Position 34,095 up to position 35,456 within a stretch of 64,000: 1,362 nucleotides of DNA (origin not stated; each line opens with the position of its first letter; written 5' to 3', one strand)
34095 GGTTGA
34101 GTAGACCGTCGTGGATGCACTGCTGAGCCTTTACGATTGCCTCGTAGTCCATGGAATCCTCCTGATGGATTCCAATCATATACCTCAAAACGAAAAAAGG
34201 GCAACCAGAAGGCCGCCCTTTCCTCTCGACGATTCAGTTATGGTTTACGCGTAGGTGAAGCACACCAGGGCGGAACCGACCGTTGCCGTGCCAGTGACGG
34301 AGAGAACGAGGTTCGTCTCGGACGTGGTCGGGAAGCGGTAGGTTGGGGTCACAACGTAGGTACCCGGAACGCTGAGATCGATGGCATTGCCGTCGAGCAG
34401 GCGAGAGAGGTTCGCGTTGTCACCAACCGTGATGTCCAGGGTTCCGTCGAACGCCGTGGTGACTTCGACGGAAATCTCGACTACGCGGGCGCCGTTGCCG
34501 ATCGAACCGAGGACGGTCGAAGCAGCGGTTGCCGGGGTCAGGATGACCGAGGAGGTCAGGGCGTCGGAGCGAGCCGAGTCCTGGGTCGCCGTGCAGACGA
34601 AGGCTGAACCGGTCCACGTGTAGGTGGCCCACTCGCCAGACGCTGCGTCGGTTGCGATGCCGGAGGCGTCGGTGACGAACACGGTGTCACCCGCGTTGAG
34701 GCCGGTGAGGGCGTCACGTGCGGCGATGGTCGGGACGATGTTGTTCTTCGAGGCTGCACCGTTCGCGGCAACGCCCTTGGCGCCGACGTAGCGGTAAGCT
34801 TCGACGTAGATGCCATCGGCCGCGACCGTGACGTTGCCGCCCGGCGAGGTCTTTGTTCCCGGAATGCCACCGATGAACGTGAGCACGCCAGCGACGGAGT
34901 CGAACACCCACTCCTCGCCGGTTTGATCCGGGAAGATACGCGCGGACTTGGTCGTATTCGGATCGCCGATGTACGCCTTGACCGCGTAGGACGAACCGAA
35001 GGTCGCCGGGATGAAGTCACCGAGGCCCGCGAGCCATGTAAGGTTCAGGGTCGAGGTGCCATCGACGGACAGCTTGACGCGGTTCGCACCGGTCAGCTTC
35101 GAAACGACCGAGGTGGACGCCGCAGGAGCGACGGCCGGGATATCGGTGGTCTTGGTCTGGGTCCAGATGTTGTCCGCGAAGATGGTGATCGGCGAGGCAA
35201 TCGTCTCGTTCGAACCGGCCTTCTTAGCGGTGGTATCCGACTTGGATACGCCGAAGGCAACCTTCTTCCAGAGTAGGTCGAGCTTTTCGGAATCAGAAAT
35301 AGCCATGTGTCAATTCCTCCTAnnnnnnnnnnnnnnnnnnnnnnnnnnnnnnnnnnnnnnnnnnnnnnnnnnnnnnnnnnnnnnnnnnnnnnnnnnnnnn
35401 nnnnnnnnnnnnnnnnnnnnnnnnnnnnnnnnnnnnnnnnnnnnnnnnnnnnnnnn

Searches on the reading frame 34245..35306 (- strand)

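Call 12: search_protein_families(library=pfam, proteins=[window:34245-35306:-], max_evalue=0.01)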
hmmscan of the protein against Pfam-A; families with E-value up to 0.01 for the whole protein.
window:34245-35306:- (353 aa): 0 families

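Call 23: search_protein_families(library=phrogs, proteins=[window:34245-35306:-], max_evalue=0.001)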
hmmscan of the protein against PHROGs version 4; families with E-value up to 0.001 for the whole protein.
window:34245-35306:- (353 aa): 2 families
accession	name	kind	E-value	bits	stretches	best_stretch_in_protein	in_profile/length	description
phrog_9417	-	unknown function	2.2e-62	211.5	1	1-217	1-225/231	-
phrog_4042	-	unknown function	1.5e-07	32.5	1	271-349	46-123/129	-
